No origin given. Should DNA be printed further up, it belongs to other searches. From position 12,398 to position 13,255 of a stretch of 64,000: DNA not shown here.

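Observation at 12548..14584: ADP-ribosylglycohydrolase - YaiI/DUF188 - zinc-less mini-Sir2 operon: candidate undescribed NAD/ADP-ribose module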

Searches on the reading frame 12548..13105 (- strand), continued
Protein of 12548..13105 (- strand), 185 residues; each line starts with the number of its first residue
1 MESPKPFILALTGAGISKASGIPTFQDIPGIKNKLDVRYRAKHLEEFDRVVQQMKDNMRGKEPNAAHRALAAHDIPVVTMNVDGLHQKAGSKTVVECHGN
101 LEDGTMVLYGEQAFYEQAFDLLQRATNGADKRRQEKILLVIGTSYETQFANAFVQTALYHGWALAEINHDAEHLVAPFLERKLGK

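Call 17: find_encoding_contigs(protein=P0012, flank=5000, max_places=2)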
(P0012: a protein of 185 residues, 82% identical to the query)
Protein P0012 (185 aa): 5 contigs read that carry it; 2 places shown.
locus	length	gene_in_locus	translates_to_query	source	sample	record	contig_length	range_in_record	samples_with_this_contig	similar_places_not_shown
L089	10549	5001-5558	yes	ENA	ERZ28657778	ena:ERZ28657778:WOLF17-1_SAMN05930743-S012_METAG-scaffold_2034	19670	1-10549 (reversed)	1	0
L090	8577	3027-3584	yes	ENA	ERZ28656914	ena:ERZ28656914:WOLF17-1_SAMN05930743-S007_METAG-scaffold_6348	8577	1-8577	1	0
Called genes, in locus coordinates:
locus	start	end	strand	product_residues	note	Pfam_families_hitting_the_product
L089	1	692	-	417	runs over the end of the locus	PF14281:PDDEXK_4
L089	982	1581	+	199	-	PF00472:RF-1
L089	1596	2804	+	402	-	PF01139:RtcB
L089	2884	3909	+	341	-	PF13280:WYL, PF25583:WCX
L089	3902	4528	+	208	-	PF00929:RNase_T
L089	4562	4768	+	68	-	-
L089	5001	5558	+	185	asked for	PF02146:SIR2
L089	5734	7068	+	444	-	PF13173:AAA_14, PF13635:DUF4143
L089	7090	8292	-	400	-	PF01306:LacY_symp (faint), PF07690:MFS_1, PF12832:MFS_1_like, PF00083:Sugar_tr, PF05977:MFS_3 (weak), PF07690:MFS_1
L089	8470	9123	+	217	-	PF19700:DUF6198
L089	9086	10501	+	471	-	PF01637:ATPase_2, PF13191:AAA_16 (faint), PF13173:AAA_14, PF03008:DUF234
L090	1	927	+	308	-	?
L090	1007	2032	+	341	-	PF13280:WYL, PF25583:WCX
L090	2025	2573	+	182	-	-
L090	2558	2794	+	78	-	-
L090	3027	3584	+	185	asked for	PF02146:SIR2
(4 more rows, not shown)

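Call 18: find_encoding_contigs(protein=P0017, flank=5000, max_places=2)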
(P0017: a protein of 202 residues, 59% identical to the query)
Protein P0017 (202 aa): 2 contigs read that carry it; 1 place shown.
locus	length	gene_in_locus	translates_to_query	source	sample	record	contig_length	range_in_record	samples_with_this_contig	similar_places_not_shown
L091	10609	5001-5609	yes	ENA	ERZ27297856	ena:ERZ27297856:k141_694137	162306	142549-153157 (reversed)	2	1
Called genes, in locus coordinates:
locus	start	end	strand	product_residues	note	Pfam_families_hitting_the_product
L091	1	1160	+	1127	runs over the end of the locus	PF02811:PHP, PF07733:DNA_pol3_alpha, PF17657:DNA_pol3_finger, PF14579:HHH_6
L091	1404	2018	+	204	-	PF01510:Amidase_2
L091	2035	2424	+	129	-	PF08291:Peptidase_M15_3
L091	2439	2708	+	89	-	-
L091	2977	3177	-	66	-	-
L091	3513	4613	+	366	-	PF21189:PHA02142, PF09414:RNA_ligase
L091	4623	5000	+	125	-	-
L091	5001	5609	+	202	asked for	PF02146:SIR2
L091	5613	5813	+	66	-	-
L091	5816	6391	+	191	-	-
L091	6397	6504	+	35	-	-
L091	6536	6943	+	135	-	PF13392:HNH_3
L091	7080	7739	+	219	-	PF04402:SIMPL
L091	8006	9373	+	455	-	-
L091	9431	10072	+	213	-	-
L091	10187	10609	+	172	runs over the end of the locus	-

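Call 19: find_encoding_contigs(protein=P0026, flank=5000, max_places=2)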
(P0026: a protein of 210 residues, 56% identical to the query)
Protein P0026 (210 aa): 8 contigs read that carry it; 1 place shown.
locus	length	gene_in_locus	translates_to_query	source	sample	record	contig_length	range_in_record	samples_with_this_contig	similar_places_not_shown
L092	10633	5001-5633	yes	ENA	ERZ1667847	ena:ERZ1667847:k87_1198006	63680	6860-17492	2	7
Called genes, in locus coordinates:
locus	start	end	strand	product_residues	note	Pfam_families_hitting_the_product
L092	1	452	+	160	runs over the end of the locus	-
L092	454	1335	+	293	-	-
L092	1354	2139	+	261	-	-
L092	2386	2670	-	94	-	-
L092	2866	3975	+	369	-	PF21189:PHA02142, PF09414:RNA_ligase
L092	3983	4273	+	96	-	-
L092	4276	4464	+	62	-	-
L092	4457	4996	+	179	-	-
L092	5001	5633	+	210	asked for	PF02146:SIR2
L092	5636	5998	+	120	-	-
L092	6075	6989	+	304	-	-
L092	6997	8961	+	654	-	-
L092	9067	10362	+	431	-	-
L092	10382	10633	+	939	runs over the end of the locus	-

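Call 20: find_encoding_contigs(protein=P0022, flank=5000, max_places=2)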
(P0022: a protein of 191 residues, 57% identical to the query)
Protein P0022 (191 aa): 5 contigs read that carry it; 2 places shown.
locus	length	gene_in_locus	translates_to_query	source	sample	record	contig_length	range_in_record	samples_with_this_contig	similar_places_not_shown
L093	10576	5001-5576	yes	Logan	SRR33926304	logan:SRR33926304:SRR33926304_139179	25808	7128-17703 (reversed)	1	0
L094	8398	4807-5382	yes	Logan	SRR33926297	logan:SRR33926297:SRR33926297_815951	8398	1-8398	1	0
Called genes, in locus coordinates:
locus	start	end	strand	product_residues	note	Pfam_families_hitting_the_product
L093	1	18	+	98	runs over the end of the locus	PF00166:Cpn10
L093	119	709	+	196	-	PF06356:DUF1064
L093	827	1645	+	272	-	-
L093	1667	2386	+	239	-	-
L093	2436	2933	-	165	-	-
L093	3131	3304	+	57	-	PF21983:NikA-like (weak)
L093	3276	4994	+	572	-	PF01368:DHH, PF02272:DHHA1, PF17768:RecJ_OB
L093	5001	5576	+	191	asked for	PF02146:SIR2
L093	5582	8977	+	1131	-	PF02811:PHP, PF07733:DNA_pol3_alpha, PF17657:DNA_pol3_finger, PF14579:HHH_6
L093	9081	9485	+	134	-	PF08291:Peptidase_M15_3, PF05951:Peptidase_M15_2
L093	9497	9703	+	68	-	-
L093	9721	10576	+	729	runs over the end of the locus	-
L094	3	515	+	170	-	?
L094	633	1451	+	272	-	-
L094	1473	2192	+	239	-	-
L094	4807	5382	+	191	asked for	PF02146:SIR2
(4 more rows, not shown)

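Call 36: predict_structure(alignment_id=A1)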
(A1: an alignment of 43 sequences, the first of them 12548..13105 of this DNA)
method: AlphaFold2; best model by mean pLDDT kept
length: 185 residues; sequences in the alignment: 43
mean_pLDDT: 95.9   pTM: 0.91
mean pLDDT of the five models: 95.9, 95.6, 95.0, 94.8, 94.1
residues with pLDDT >= 90: 173; 70-90: 12; 50-70: 0; < 50: 0
segments of 3 or more residues with pLDDT < 50: none
pLDDT, mean of each block of 10 residues (from residue 1): 91 96 91 96 97 95 98 98 98 98 94 97 98 98 91 98 97 98 91
secondary structure, 60 per line:
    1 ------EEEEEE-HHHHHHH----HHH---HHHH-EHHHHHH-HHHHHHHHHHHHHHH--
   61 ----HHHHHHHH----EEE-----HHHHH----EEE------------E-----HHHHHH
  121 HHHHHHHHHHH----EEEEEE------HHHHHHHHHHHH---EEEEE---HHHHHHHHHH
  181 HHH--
elements in order: E7-12 H14-20 H31-34 H37-42 H44-58 H65-72 E77-79 H85-89 E94-96 H115-131 E136-141 H148-159 E163-167 H171-183

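Call 39: search_protein_families(library=phrogs, proteins=[window:12548-13105:-, P0017, P0026, P0022], max_evalue=0.001)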
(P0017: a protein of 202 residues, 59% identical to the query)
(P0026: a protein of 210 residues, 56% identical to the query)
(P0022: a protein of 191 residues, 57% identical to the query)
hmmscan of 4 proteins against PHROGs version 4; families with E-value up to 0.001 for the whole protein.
window:12548-13105:- (185 aa): 1 family
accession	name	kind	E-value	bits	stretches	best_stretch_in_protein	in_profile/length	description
phrog_2162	-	DNA, RNA and nucleotide metabolism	2.1e-14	54.5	1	8-102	13-129/277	Sir2 (NAD-dependent deacetylase)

P0017 (202 aa): 1 family
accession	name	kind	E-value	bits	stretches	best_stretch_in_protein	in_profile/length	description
phrog_2162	-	DNA, RNA and nucleotide metabolism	1.8e-11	44.8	1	9-98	16-127/277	Sir2 (NAD-dependent deacetylase)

P0026 (210 aa): 1 family
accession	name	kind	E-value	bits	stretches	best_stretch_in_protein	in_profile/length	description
phrog_2162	-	DNA, RNA and nucleotide metabolism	1.4e-12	48.5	1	8-106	14-133/277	Sir2 (NAD-dependent deacetylase)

P0022 (191 aa): 1 family
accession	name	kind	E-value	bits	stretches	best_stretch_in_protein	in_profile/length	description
phrog_2162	-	DNA, RNA and nucleotide metabolism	3.4e-11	43.9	1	11-102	15-128/277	Sir2 (NAD-dependent deacetylase)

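Call 40: fold_search(model_id=the predicted structure, library=pdb)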
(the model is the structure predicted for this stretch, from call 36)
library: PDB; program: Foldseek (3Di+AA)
matches with E <= 10: 1038; with E <= 0.001: 99
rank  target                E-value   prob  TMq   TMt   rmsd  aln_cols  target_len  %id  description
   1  6rxq_B                2.1e-13  1.00  0.82  0.68   3.2       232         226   25  Crystal structure of CobB Ac2 (A76G,I131C,V162A) in complex with H4K16Cr-2'OH-ADPr peptide intermediate after soaking (released 2020-04-15)
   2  4bv2_B                3.6e-13  1.00  0.75  0.61   3.5       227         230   27  CRYSTAL STRUCTURE OF SIR2 IN COMPLEX WITH THE INHIBITOR EX-527, 2'-O-ACETYL-ADP-RIBOSE AND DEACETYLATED P53-PEPTIDE (released 2013-07-17)
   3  6rxq_C                7.3e-13  1.00  0.81  0.68   3.2       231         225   26  Crystal structure of CobB Ac2 (A76G,I131C,V162A) in complex with H4K16Cr-2'OH-ADPr peptide intermediate after soaking (released 2020-04-15)
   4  2h59_A                1.7e-12  1.00  0.79  0.61   3.1       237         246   25  Sir2 H116A-deacetylated p53 peptide-3'-o-acetyl ADP ribose (released 2006-09-05)
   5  4bv2_A                1.9e-12  1.00  0.75  0.60   4.2       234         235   26  CRYSTAL STRUCTURE OF SIR2 IN COMPLEX WITH THE INHIBITOR EX-527, 2'-O-ACETYL-ADP-RIBOSE AND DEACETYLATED P53-PEPTIDE (released 2013-07-17)
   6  2h4j_A                2.7e-12  1.00  0.77  0.62   3.1       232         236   25  Sir2-deacetylated peptide (from enzymatic turnover in crystal) (released 2006-09-05)
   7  1yc5_A                2.7e-12  1.00  0.77  0.62   4.0       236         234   25  Sir2-p53 peptide-nicotinamide (released 2005-04-26)
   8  6rxq_A                2.8e-12  1.00  0.81  0.68   3.2       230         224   26  Crystal structure of CobB Ac2 (A76G,I131C,V162A) in complex with H4K16Cr-2'OH-ADPr peptide intermediate after soaking (released 2020-04-15)
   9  2h2i                  3.0e-12  1.00  0.75  0.58   3.6       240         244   26  The Structural basis of Sirtuin Substrate Affinity (released 2006-12-05)
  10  6rxm_A                3.2e-12  1.00  0.81  0.65   3.2       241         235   24  Crystal structure of CobB Ac2 (A76G, I131C, V162G) in complex with H4K16-Acetyl peptide (released 2020-04-15)
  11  2h2f_A                3.7e-12  1.00  0.77  0.62   2.9       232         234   24  The Structural basis for Sirtuin Substrate affinity (released 2006-12-05)
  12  1s5p_A                3.9e-12  1.00  0.82  0.68   3.2       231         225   26  Structure and substrate binding properties of cobB, a Sir2 homolog protein deacetylase from Eschericia coli. (released 2004-03-23)
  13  6rxq_D                3.9e-12  1.00  0.81  0.67   3.1       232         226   25  Crystal structure of CobB Ac2 (A76G,I131C,V162A) in complex with H4K16Cr-2'OH-ADPr peptide intermediate after soaking (released 2020-04-15)
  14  6rxm_D                3.9e-12  1.00  0.80  0.66   3.2       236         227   24  Crystal structure of CobB Ac2 (A76G, I131C, V162G) in complex with H4K16-Acetyl peptide (released 2020-04-15)
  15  6rxj_A                4.7e-12  1.00  0.81  0.65   3.2       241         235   24  Crystal structure of CobB wt in complex with H4K16-Acetyl peptide (released 2020-04-15)
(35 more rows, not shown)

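Call 41: fold_search(model_id=the predicted structure, library=viral)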
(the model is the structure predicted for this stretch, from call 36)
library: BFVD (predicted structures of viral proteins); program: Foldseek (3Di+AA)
matches with E <= 10: 698; with E <= 0.001: 4
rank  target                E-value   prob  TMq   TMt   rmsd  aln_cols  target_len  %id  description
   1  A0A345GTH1            7.4e-10  1.00  0.73  0.61   4.6       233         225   22  Deacetylase sirtuin-type domain-containing protein [Streptomyces phage Annadreamy]
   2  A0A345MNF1            3.3e-09  1.00  0.76  0.54   4.9       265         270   17  (no name in the UniProt tables at hand)
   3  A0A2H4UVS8            3.3e-09  1.00  0.74  0.62   5.0       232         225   19  NAD-dependent protein deacylase [Bodo saltans virus]
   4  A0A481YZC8            5.6e-06  1.00  0.71  0.46   4.5       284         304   14  Sir2 family protein [Marseillevirus LCMAC202]
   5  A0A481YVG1            5.3e-03  0.99  0.28  0.28   5.3        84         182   33  Sir2 family protein [Marseillevirus LCMAC201]
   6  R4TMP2                3.7e-02  0.60  0.33  0.45  13.0       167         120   12  DUF2493 domain-containing protein [Halogranum tailed virus 1]
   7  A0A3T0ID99            7.0e-02  0.57  0.35  0.43  13.9       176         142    8  (no name in the UniProt tables at hand)
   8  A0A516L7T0            8.5e-02  0.21  0.30  0.28  14.9       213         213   13  (no name in the UniProt tables at hand)
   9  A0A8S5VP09            1.0e-01  0.30  0.29  0.34  13.9       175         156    9  (no name in the UniProt tables at hand)
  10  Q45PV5                1.3e-01  0.23  0.34  0.38   8.1       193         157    8  JK_61P [Escherichia phage Jk06]
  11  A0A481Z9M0            1.3e-01  0.41  0.25  0.30   7.2       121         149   12  Ras family GTPase [Pithovirus LCPAC304]
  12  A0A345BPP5            1.3e-01  0.28  0.28  0.41  12.4       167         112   12  (no name in the UniProt tables at hand)
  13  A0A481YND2            1.5e-01  0.25  0.30  0.27  11.6       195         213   13  Double-stranded RNA binding motif-containing protein [Pithovirus LCDPAC01]
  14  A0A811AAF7            1.6e-01  0.14  0.28  0.22  12.6       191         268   10  (no name in the UniProt tables at hand)
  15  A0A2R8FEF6            1.9e-01  0.44  0.39  0.34   5.6       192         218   10  Haloacid dehalogenase-like hydrolase motif-containing [Brazilian cedratvirus IHUMI]
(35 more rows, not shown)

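Call 42: search_dna_similar(query=window:12548-13105:-, collection=phages, mode=protein, max_evalue=0.00001, max_rows=30)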
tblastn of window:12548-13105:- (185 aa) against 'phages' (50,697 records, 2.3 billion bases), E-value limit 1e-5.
Records with a match: 54; places in all: 54; records where one place covers at least 80% of the query: 8.
Best place of each record, by identity: <60% 54.
By first word of the organism name: Bacteriophage 18; Streptomyces 11; Listeria 6; Vibrio 5; uncultured 4; Escherichia 2; Bacillus 2; Enterococcus 2; Acinetobacter 2; Ralstonia 1; and 1 more.
By host as written in the record: - 28; Listeria monocytogenes 6; Streptomyces griseus ATCC 10137 4; Escherichia coli 2; Streptomyces viridochromogenes DSM40736 2; Streptomyces lividans JI 1326 2; Bacillus cereus 1; Bacillus cereus BC102p 1; and 8 more.
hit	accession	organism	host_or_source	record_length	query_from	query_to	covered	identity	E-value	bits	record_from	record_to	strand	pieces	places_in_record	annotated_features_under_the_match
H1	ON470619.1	Escherichia phage vB_EcoS-813R8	Escherichia coli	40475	5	184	97%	30.8%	7e-11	66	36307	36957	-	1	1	NAD-dependent protein deacetylase of SIR2 family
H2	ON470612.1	Escherichia phage vB_EcoS-640R1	Escherichia coli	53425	5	184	97%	30.8%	7e-11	66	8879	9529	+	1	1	NAD-dependent protein deacetylase of SIR2 family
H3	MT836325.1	Bacteriophage sp.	human fecal samples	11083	8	170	88%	30.9%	4e-10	64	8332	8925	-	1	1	record has no annotation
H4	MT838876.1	Bacteriophage sp.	human fecal samples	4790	8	171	89%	30.6%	1e-10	65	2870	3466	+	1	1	record has no annotation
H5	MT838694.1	Bacteriophage sp.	human fecal samples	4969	8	168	87%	30.4%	2e-12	70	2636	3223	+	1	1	record has no annotation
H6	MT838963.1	Bacteriophage sp.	human fecal samples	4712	3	155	83%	31.6%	1e-11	68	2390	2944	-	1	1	record has no annotation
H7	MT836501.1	Bacteriophage sp.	human fecal samples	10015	8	168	87%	29.5%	2e-13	73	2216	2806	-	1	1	record has no annotation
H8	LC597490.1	Bacillus phage vB_BceM_WH1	Bacillus cereus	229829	8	157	81%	31.1%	7e-14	74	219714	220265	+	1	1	NAD-dependent protein deacetylase_gp285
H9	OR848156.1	Listeria phage LM 4-14-1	Listeria monocytogenes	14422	8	151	78%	31.5%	3e-11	67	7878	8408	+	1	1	record has no annotation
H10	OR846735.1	Listeria phage LM 4-11-1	Listeria monocytogenes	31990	8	151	78%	31.5%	3e-11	67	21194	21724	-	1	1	record has no annotation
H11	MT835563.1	Bacteriophage sp.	human fecal samples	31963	8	119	61%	36.7%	7e-9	60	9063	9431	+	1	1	record has no annotation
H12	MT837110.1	Bacteriophage sp.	human fecal samples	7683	8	117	59%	37.0%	9e-10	62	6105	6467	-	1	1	record has no annotation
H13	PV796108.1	Bacillus phage Edson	Bacillus cereus BC102p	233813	8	104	52%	42.0%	8e-14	74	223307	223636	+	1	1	NAD-dependent protein deacylase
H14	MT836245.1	Bacteriophage sp.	human fecal samples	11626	8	110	56%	38.7%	3e-11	67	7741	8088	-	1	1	record has no annotation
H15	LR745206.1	uncultured phage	metagenomic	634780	8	130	66%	30.6%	4e-10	64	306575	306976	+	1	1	record has no annotation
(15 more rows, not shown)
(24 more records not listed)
